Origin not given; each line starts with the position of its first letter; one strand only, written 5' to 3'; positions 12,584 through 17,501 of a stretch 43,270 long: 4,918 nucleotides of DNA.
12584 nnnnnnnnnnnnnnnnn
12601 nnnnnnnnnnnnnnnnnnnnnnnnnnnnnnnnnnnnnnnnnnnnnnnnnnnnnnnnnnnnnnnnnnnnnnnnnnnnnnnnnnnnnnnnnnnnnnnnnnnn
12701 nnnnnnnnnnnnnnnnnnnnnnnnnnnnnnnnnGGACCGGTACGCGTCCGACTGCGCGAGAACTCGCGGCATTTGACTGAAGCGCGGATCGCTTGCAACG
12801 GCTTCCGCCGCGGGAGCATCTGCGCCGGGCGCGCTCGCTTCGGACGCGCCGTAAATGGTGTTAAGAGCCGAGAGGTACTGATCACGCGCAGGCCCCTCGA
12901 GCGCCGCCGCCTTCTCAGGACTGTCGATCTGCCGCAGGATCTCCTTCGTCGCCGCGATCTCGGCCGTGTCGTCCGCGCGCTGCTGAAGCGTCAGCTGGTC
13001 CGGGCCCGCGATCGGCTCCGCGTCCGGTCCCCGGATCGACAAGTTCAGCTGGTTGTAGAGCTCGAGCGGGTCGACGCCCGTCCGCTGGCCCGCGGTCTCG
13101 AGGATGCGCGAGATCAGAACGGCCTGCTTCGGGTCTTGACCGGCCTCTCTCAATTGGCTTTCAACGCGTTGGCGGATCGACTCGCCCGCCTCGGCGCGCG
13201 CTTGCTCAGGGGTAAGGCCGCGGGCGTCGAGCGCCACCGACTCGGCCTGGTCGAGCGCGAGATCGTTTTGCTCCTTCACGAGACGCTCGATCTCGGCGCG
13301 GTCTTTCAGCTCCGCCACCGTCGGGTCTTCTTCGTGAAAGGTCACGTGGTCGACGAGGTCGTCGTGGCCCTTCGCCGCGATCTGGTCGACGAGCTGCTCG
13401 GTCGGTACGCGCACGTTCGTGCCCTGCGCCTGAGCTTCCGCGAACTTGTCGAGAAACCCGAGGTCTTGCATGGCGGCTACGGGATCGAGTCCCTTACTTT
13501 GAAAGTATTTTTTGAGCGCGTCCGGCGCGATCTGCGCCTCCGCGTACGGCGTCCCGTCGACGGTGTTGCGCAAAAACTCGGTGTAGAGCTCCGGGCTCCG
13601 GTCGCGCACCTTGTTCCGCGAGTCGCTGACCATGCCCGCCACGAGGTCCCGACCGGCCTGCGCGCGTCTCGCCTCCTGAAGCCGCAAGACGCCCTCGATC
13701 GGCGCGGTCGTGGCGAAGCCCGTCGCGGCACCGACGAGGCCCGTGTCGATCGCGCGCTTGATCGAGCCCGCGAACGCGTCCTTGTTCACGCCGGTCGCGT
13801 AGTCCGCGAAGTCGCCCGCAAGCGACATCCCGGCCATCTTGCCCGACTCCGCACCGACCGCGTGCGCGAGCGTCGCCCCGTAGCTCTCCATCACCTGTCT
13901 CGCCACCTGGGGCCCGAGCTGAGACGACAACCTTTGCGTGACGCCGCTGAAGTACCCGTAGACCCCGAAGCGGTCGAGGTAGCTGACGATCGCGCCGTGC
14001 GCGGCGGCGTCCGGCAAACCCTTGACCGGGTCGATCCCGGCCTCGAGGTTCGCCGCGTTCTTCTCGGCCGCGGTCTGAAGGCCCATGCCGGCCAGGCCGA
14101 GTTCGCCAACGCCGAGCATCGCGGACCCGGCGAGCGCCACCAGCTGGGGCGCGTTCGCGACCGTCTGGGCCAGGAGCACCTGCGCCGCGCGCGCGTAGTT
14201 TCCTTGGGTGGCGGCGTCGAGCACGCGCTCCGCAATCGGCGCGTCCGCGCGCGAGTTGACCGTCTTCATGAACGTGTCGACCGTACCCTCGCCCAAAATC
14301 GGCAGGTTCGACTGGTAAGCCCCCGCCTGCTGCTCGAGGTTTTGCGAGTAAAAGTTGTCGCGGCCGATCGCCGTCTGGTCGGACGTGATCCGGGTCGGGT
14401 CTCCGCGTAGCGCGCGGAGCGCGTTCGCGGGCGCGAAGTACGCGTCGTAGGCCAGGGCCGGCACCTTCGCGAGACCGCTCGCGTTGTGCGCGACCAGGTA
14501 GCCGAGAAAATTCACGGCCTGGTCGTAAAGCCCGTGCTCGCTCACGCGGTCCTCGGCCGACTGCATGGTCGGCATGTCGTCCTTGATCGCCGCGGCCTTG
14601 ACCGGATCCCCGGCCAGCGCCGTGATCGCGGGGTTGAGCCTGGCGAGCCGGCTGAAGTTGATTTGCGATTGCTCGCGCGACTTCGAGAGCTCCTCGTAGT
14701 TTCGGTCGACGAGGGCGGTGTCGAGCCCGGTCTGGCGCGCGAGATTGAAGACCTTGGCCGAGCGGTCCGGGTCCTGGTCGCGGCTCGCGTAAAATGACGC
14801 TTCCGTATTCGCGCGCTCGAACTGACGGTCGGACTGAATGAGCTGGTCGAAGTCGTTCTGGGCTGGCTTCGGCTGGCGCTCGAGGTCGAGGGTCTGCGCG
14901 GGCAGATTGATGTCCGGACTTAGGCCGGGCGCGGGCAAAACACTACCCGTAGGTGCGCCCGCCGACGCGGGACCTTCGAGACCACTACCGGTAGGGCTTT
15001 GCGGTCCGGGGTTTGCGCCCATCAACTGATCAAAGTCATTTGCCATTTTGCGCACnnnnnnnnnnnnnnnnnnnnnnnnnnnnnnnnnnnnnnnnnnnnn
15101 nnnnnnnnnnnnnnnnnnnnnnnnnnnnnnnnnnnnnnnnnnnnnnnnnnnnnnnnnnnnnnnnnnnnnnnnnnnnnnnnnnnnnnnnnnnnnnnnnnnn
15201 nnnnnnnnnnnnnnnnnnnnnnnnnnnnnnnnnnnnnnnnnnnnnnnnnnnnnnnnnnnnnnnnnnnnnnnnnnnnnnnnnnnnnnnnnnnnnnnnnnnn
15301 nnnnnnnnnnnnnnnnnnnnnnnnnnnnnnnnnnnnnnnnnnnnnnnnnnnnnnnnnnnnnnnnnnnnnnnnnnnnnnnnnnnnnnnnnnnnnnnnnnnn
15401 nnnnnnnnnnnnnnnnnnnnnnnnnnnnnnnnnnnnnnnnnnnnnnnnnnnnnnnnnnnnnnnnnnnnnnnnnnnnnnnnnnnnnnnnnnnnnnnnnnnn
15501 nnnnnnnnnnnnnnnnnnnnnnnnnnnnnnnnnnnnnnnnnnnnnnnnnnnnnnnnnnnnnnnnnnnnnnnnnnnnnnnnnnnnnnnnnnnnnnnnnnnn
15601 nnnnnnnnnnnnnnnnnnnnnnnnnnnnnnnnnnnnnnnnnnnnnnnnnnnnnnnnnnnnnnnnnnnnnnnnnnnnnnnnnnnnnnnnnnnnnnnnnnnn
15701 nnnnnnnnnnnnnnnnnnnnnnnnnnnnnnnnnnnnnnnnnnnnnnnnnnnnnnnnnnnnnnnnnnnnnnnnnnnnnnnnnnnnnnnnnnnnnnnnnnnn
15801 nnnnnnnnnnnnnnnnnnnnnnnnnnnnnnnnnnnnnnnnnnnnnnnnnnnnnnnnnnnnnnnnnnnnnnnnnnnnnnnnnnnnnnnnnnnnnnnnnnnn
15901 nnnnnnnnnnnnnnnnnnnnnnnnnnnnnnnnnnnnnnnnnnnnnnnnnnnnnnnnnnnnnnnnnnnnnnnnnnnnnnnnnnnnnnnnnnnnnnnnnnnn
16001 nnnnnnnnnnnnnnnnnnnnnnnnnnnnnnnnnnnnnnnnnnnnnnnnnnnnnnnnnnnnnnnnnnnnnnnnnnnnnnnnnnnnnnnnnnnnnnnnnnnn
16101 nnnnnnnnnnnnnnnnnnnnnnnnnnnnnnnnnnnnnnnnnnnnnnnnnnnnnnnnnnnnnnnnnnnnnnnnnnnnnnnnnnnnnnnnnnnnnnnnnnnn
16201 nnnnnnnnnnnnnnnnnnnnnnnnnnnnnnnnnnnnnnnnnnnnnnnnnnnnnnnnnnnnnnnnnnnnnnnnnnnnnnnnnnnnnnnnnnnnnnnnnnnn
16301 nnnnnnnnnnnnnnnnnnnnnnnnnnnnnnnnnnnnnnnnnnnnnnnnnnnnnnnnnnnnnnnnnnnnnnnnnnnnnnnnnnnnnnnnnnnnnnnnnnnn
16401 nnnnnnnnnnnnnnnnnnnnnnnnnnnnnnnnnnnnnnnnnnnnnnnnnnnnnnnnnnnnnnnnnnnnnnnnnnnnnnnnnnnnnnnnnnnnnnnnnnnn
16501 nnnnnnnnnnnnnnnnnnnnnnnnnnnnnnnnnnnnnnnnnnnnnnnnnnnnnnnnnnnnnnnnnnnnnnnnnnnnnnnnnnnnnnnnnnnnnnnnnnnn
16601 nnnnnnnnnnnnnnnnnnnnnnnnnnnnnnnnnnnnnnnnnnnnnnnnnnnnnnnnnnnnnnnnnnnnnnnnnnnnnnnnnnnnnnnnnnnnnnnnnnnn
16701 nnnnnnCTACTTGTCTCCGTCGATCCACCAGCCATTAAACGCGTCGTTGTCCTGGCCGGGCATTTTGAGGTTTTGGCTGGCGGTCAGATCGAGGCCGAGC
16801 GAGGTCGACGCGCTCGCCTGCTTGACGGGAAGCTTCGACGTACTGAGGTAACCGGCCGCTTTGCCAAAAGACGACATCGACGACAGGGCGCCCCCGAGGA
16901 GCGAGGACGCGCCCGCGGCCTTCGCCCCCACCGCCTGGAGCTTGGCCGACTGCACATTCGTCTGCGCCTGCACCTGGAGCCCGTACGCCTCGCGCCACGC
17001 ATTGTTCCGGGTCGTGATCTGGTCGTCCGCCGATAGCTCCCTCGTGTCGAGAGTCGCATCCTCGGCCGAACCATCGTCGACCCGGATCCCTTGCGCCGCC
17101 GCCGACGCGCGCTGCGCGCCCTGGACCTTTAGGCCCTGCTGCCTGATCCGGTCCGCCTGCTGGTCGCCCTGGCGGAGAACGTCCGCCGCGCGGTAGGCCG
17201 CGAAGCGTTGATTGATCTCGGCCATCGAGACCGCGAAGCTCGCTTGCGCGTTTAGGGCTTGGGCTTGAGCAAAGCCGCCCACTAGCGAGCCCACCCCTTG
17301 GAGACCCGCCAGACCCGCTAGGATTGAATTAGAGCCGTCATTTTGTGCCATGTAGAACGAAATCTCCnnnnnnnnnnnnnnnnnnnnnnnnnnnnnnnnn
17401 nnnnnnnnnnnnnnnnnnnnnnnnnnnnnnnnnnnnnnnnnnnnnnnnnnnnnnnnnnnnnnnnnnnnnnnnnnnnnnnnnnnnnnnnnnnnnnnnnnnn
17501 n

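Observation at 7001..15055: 2684-aa ejection-protein-position giant with a zincin motif: a virion-delivered polyvalent effector?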

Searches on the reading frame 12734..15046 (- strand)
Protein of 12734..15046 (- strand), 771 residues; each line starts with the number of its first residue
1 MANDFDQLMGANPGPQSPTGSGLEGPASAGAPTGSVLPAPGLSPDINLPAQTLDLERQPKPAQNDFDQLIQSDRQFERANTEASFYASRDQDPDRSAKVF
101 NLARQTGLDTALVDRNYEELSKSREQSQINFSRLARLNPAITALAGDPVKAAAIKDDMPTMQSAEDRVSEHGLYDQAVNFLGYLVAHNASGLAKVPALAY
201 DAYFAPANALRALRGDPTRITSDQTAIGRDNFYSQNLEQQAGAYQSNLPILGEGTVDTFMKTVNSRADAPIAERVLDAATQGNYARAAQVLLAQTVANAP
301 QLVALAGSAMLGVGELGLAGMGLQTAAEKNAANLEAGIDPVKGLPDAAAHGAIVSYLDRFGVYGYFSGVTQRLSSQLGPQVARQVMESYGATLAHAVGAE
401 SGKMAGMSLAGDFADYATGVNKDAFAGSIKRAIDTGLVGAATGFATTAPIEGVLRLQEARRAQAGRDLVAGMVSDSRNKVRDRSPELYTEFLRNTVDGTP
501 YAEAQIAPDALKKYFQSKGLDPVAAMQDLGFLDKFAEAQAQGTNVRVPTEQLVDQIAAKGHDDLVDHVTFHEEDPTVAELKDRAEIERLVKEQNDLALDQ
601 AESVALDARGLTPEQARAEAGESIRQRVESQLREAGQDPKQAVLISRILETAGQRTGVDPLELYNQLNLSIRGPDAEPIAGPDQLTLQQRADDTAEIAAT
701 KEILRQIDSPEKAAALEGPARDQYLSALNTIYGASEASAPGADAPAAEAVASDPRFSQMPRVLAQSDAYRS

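Call 96: search_protein_families(library=phrogs, proteins=[window:12734-15046:-], max_evalue=0.001)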
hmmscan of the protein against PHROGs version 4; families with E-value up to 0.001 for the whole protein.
window:12734-15046:- (771 aa): 1 family
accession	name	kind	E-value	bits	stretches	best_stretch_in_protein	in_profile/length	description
phrog_9880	-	unknown function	2.9e-20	72.4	1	60-721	23-707/2231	-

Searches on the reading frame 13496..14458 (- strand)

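Call 17: search_protein_families(library=pfam, proteins=[window:13496-14458:-], max_evalue=10)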
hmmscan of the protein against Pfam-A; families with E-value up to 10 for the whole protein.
window:13496-14458:- (321 aa): 1 family
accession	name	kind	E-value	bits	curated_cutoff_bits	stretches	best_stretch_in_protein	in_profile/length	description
PF00390.24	malic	-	0.026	14.8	23.1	1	88-149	52-112/182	Malic enzyme, N-terminal domain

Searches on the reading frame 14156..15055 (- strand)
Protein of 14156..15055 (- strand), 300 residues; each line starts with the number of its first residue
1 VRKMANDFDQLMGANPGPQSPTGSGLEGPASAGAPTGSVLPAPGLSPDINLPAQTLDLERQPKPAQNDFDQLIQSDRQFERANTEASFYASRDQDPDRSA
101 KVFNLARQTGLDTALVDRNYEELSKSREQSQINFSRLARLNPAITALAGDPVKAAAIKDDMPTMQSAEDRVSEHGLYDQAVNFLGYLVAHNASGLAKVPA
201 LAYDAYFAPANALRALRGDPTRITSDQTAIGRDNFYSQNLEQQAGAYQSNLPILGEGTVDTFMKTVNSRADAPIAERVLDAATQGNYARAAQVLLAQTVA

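Call 17: search_protein_families(library=pfam, proteins=[window:14156-15055:-], max_evalue=10)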
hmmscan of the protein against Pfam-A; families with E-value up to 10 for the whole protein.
window:14156-15055:- (300 aa): 1 family
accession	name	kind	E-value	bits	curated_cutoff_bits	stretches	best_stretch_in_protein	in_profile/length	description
PF18834.6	LPD22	-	1.3e-12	48.2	28.6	1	86-174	5-90/97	Large polyvalent protein associated domain 22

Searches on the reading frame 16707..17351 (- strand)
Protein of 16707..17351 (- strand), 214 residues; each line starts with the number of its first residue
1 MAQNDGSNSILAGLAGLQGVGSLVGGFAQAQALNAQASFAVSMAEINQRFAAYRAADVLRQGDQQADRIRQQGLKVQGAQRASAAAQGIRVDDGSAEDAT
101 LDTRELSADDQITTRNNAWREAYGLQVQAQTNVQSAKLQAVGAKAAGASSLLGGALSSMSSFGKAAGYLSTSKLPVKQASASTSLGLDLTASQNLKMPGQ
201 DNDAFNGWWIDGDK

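Call 8: search_protein_families(library=phrogs, proteins=[window:16707-17351:-], max_evalue=0.001)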
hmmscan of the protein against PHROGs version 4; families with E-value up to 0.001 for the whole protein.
window:16707-17351:- (214 aa): 1 family
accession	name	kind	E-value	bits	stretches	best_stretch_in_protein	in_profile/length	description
phrog_418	-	head and packaging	1.3e-23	84.9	1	21-168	12-159/166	internal virion protein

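Call 9: search_protein_families(library=pfam, proteins=[window:16707-17351:-], max_evalue=0.01)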
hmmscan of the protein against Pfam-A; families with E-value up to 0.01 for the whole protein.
window:16707-17351:- (214 aa): 1 family
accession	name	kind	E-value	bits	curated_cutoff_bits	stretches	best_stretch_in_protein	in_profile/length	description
PF24072.1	T7_gp14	-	3.4e-07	30.8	27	1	12-174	6-177/187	T7 virus internal virion protein gp14 family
